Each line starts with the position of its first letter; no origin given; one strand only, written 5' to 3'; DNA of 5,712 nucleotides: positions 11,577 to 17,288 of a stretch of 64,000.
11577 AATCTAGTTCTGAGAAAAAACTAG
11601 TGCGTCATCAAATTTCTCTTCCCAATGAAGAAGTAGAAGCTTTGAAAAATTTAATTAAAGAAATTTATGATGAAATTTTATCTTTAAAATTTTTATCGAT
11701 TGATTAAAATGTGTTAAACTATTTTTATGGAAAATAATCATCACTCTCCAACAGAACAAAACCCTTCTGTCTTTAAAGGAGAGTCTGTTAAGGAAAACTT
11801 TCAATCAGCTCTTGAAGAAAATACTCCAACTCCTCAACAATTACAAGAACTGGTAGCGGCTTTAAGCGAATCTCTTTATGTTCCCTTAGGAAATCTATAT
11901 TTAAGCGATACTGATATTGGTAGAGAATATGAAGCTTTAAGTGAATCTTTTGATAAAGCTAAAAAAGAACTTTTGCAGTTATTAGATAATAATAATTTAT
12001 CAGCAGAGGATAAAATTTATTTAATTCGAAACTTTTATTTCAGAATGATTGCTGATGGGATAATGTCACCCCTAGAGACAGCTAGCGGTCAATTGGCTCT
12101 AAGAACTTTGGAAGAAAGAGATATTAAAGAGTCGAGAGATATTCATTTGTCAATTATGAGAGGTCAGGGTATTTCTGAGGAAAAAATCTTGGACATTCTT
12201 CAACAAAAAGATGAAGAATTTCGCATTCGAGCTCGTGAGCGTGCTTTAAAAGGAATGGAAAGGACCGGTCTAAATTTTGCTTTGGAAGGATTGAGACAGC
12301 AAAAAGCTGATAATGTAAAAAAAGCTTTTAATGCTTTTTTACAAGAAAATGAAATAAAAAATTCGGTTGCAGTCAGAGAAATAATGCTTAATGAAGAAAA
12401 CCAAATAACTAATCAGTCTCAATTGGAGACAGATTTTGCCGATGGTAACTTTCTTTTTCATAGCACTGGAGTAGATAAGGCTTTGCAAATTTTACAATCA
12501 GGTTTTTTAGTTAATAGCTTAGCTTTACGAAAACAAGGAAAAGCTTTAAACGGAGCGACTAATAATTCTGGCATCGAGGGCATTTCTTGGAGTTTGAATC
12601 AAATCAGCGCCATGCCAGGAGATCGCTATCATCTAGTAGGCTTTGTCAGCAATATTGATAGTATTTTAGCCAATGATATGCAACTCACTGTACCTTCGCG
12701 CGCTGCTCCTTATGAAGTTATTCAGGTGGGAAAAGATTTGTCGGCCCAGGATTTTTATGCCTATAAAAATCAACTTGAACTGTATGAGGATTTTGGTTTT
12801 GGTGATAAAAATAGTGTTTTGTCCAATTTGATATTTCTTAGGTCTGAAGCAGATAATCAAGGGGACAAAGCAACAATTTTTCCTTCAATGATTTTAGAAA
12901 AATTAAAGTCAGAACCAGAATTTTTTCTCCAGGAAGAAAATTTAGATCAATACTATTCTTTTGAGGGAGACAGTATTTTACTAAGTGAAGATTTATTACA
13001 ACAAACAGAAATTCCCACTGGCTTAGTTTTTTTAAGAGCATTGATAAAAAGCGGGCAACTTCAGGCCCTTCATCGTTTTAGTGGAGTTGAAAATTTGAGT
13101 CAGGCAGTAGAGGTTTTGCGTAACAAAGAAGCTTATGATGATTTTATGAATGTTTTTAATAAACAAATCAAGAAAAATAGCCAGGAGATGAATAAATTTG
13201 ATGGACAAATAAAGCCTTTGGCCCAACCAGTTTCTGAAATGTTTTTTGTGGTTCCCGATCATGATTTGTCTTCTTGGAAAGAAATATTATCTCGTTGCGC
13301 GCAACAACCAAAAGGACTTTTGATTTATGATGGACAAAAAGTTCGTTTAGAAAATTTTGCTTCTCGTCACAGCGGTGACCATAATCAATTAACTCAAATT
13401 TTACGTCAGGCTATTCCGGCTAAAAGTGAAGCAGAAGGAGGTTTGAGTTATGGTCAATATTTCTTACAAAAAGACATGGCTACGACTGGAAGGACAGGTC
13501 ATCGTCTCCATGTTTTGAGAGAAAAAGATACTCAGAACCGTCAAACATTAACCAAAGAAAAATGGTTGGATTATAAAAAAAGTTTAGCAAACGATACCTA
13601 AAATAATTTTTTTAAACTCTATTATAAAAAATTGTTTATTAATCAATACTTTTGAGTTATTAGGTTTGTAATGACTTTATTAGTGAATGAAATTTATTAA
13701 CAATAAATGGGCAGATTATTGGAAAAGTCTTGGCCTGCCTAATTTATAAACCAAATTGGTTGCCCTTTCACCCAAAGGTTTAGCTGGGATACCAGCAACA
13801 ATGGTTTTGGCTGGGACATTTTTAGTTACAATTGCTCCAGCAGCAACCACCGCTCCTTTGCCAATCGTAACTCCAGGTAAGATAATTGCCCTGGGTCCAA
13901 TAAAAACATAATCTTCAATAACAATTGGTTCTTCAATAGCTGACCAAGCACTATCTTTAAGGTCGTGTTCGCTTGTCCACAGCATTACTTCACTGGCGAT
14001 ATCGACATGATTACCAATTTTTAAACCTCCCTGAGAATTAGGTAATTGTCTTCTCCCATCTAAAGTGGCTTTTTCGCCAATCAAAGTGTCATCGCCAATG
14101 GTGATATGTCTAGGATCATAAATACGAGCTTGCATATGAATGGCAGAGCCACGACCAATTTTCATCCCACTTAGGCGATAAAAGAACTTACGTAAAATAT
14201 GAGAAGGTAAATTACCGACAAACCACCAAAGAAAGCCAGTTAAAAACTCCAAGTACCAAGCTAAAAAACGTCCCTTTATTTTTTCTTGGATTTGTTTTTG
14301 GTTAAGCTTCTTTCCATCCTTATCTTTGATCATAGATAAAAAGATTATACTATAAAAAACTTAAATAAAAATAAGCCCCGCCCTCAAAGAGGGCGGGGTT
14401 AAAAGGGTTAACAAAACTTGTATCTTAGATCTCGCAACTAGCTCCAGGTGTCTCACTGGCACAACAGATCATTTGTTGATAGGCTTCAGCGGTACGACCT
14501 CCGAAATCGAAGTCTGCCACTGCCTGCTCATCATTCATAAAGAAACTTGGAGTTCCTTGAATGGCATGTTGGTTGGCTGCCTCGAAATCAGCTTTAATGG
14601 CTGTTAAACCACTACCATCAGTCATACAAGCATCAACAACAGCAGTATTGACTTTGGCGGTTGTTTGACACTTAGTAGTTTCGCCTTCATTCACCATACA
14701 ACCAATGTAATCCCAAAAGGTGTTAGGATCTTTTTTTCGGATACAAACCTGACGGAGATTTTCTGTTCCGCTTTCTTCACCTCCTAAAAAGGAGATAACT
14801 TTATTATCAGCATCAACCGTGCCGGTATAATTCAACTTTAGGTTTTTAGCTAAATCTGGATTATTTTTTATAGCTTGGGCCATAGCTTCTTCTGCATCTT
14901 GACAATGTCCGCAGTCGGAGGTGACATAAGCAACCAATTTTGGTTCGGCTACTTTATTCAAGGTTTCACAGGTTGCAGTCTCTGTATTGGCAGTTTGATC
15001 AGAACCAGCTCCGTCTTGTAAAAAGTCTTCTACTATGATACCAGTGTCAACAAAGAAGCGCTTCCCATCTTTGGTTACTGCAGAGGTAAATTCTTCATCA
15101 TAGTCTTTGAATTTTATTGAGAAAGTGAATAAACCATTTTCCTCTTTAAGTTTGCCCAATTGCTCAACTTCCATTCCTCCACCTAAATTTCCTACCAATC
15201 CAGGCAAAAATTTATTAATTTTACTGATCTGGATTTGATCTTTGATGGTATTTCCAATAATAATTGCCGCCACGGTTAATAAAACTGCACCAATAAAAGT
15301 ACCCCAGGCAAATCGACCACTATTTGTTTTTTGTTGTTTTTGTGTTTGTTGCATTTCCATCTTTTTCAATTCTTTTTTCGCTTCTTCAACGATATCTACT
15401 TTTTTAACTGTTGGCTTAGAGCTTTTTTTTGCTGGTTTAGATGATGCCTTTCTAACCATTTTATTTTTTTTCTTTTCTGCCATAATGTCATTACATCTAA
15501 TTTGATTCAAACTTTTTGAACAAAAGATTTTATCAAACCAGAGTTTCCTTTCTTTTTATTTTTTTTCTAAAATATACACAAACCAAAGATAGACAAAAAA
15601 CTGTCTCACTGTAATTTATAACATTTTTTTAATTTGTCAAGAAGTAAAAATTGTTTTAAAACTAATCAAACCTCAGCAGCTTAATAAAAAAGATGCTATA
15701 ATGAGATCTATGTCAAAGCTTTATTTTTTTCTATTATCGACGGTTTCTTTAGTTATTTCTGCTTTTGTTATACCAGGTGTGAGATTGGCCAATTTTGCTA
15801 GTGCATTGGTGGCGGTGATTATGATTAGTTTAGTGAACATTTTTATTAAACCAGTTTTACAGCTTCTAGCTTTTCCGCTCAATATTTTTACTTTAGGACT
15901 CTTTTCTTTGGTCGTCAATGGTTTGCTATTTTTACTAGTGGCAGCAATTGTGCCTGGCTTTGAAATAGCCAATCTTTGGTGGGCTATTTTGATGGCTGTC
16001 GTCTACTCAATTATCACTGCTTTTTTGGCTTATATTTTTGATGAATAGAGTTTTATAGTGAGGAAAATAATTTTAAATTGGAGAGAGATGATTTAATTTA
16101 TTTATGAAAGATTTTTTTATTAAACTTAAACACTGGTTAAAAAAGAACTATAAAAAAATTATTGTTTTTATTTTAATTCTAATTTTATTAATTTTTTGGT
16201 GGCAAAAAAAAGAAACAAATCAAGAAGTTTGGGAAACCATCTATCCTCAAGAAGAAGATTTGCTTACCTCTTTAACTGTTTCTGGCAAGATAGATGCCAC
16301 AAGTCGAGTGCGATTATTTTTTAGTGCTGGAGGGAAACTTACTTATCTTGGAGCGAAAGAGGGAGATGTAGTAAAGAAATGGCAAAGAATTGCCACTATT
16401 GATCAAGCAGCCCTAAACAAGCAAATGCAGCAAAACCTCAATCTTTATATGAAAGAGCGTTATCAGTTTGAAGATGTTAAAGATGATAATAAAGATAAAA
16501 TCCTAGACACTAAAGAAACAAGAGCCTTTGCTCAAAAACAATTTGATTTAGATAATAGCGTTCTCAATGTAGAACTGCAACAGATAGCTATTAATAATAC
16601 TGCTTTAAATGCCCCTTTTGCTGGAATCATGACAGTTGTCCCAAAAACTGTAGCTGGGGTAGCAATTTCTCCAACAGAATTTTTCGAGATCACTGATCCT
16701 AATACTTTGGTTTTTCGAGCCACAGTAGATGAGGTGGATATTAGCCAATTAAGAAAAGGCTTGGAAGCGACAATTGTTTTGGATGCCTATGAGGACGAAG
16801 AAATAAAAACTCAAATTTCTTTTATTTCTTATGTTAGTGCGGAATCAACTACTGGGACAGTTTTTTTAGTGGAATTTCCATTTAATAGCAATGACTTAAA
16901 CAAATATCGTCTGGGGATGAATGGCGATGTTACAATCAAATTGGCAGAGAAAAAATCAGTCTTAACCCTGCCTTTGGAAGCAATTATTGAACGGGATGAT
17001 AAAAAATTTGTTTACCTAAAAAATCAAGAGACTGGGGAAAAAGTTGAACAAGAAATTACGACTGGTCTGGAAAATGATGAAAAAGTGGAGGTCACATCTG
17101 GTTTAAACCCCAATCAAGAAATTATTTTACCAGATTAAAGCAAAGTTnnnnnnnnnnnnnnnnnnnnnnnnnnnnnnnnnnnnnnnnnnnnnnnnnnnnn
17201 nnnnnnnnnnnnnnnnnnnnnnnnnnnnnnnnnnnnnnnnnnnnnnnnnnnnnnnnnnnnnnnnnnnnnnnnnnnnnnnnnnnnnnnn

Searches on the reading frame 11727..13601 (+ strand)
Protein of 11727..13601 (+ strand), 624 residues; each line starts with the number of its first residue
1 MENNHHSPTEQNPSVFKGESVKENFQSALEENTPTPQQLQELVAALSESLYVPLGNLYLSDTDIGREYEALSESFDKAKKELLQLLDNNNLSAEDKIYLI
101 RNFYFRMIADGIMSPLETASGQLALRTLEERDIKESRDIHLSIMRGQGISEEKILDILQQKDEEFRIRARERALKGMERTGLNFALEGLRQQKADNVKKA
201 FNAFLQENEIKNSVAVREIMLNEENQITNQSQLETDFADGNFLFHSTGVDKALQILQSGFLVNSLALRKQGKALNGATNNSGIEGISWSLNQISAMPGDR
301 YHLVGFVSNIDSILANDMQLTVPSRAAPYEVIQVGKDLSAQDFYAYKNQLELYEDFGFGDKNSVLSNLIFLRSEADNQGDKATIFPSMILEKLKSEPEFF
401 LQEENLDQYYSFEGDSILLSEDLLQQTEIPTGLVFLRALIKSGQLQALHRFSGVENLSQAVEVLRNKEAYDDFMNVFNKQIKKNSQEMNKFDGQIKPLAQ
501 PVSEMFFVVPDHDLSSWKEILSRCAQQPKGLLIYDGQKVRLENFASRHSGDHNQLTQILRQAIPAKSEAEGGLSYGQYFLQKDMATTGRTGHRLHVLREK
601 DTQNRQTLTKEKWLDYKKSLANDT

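Call 39: search_protein_families(library=pfam, proteins=[window:11727-13601:+], max_evalue=0.00001)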
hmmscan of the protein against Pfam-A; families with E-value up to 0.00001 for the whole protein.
window:11727-13601:+ (624 aa): 0 families

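Call 60: search_protein_families(library=pfam, proteins=[window:11727-13601:+], max_evalue=1)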
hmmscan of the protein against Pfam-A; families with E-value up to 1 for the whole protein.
window:11727-13601:+ (624 aa): 1 family
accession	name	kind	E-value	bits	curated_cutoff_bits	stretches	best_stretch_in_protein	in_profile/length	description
PF18567.6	TIR_3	-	0.15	12.5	26.1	1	396-469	36-108/129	Toll/interleukin-1 receptor domain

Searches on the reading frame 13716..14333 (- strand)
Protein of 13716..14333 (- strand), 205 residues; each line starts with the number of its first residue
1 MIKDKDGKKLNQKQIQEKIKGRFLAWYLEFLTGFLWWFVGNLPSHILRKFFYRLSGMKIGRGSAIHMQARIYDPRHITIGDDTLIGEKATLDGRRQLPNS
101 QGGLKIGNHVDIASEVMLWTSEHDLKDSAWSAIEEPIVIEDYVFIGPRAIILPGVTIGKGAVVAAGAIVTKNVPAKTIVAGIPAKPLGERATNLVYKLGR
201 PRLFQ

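Call 39: search_protein_families(library=pfam, proteins=[window:13716-14333:-], max_evalue=0.00001)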
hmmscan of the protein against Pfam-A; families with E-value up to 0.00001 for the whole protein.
window:13716-14333:- (205 aa): 2 families
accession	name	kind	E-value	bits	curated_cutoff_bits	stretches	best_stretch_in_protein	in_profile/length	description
PF00132.30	Hexapep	-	7.4e-16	57.5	27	1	137-171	2-36/36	Bacterial transferase hexapeptide (six repeats)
PF14602.12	Hexapep_2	-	2e-11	43.8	27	1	136-171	1-34/34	Hexapeptide repeat of succinyl-transferase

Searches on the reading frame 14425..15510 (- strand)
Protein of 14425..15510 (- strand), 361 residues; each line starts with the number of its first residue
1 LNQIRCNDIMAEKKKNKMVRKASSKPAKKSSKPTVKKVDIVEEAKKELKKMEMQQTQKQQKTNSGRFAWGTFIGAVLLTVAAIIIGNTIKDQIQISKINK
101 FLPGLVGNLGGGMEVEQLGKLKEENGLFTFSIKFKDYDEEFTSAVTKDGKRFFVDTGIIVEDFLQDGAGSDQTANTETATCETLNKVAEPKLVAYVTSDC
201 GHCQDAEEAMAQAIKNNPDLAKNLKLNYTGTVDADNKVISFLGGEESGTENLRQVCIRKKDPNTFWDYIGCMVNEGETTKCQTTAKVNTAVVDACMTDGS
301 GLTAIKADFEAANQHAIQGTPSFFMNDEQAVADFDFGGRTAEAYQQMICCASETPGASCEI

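Call 39: search_protein_families(library=pfam, proteins=[window:14425-15510:-], max_evalue=0.00001)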
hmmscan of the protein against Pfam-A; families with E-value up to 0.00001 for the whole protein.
window:14425-15510:- (361 aa): 0 families

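Call 58: search_protein_families(library=ncbifam, proteins=[window:14425-15510:-], max_evalue=0.1)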
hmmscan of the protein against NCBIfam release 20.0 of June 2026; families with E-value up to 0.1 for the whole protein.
window:14425-15510:- (361 aa): 5 families
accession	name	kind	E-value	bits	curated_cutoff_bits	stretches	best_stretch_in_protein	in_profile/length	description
NF041057.1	Rcas_1661_fam_Se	equivalog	0.0031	17.1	190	1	244-331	136-232/247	Rcas_1661 family thioredoxin-like (seleno)lipoprotein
NF005152.0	PRK06633.1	equivalog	0.021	13.4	675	1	61-102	7-48/392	acetyl-CoA C-acetyltransferase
TIGR00411.1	redox_disulf_1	equivalog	0.059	13.4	92.75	0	197-228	8-39/82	MJ0307 family thioredoxin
TIGR01620.2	hyp_HI0043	subfamily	0.06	13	160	1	20-93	13-87/329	TIGR01620 family protein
NF047695.1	ThlDiSintDsbAHaem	equivalog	0.066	12.6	290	0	305-332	153-180/206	thiol:disulfide interchange protein DsbA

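Call 60: search_protein_families(library=pfam, proteins=[window:14425-15510:-], max_evalue=1)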
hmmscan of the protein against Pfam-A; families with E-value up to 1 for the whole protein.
window:14425-15510:- (361 aa): 9 families
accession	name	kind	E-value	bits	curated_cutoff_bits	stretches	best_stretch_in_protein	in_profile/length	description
PF13462.12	Thioredoxin_4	-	4.1e-05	24.3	23.2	1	186-330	11-150/165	Thioredoxin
PF01323.26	DSBA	-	0.00016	22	25.6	1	278-331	125-178/191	DSBA-like thioredoxin domain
PF13192.12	Thioredoxin_3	-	0.0033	17.9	24.8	1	279-330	11-60/76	Thioredoxin domain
PF00085.26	Thioredoxin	-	0.0066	16.9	23.5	1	182-229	12-59/103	Thioredoxin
PF25011.1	VSR_TRX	-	0.0085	16.2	27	1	232-317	74-164/208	Vacuolar sorting receptor thioredoxin-like domain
PF23745.1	ANK_LRRK2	-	0.02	15.2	27.5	1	158-240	45-126/130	LRRK2 ANK repeat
PF09336.16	Vps4_C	-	0.12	12.8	21.3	1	4-42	14-52/61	Vps4 C terminal oligomerisation domain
PF03239.20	FTR1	-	0.2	11.4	25.3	1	55-135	148-227/284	Iron permease FTR1 family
PF15739.10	TSNAXIP1_N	-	0.42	11.4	27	0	24-64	69-109/111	Translin-associated factor X-interacting N-terminus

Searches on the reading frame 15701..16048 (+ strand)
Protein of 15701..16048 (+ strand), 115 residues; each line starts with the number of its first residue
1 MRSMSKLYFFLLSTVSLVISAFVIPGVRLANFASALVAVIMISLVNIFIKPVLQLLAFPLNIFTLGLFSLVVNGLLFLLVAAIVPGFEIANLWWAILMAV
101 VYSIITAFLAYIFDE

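Call 39: search_protein_families(library=pfam, proteins=[window:15701-16048:+], max_evalue=0.00001)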
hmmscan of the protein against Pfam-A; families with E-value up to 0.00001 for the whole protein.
window:15701-16048:+ (115 aa): 1 family
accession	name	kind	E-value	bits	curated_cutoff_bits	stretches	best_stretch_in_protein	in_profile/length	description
PF04020.18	Phage_holin_4_2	-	1.5e-27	96.6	28.8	1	7-108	4-105/105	Mycobacterial 4 TMS phage holin, superfamily IV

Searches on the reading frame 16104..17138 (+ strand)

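Call 39: search_protein_families(library=pfam, proteins=[window:16104-17138:+], max_evalue=0.00001)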
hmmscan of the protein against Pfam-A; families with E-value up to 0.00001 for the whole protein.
window:16104-17138:+ (344 aa): 2 families
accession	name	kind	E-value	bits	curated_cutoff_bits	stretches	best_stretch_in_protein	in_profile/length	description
PF16576.10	HlyD_D23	-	7e-10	39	30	1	64-252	15-196/214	Barrel-sandwich domain of CusB or HlyD membrane-fusion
PF13437.12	HlyD_3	-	1.1e-09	39.4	22.2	1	168-254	2-87/106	HlyD family secretion protein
